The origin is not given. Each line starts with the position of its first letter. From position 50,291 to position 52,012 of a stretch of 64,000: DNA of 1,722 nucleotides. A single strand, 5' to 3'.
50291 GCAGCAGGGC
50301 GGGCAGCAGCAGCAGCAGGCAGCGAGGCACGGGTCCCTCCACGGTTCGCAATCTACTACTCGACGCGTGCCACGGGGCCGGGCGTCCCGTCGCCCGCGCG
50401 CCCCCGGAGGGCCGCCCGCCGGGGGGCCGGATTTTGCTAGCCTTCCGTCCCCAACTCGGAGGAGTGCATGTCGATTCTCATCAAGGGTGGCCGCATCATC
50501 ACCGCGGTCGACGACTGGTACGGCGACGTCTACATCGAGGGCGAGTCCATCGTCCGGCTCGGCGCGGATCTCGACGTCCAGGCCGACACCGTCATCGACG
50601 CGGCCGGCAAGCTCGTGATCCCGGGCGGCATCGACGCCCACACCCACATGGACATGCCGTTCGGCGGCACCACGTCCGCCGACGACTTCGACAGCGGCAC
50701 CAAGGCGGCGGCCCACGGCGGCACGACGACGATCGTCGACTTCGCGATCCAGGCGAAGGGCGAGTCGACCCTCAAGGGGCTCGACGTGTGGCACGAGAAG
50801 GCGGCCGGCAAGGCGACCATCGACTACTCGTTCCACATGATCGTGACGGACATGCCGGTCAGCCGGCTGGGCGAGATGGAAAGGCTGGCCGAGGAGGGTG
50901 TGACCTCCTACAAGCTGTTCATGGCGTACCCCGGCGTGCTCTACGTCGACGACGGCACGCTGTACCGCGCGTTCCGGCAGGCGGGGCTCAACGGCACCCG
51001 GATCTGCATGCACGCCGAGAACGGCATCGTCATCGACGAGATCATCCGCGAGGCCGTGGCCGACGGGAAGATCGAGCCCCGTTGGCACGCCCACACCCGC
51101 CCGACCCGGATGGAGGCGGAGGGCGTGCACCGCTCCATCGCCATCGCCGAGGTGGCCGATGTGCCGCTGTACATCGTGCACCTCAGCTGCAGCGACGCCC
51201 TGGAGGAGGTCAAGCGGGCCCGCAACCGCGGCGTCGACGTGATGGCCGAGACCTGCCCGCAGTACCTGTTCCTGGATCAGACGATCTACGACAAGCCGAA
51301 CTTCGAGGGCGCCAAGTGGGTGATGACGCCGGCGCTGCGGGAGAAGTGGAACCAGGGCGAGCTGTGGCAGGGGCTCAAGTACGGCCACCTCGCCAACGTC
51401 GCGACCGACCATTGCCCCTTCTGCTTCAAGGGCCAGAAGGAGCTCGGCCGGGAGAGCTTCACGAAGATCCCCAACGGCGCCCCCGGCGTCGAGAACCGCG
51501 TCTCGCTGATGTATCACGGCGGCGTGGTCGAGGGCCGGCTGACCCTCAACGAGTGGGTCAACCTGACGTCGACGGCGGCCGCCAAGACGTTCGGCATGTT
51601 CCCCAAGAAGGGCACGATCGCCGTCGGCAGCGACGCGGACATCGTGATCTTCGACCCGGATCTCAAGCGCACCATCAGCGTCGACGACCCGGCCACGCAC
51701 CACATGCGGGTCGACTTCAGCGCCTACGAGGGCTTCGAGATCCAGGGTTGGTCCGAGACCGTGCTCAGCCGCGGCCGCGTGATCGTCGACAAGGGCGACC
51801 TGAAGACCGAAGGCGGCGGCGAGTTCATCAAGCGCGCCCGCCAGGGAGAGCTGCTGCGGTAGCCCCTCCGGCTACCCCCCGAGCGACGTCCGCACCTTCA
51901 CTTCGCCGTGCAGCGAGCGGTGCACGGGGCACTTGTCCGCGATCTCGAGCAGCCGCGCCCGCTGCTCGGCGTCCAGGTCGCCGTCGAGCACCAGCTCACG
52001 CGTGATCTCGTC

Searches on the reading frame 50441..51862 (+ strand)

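Call 72: search_protein_families(library=pfam, proteins=[window:50441-51862:+], max_evalue=0.001)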
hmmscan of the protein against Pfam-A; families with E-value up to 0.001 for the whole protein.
window:50441-51862:+ (473 aa): 2 families
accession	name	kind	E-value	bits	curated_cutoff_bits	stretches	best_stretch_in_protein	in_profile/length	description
PF01979.26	Amidohydro_1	-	3.4e-21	76.3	25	1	58-416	1-330/345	Amidohydrolase family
PF07969.17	Amidohydro_3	-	2.1e-18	67.5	29.7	2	364-448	404-471/472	Amidohydrolase family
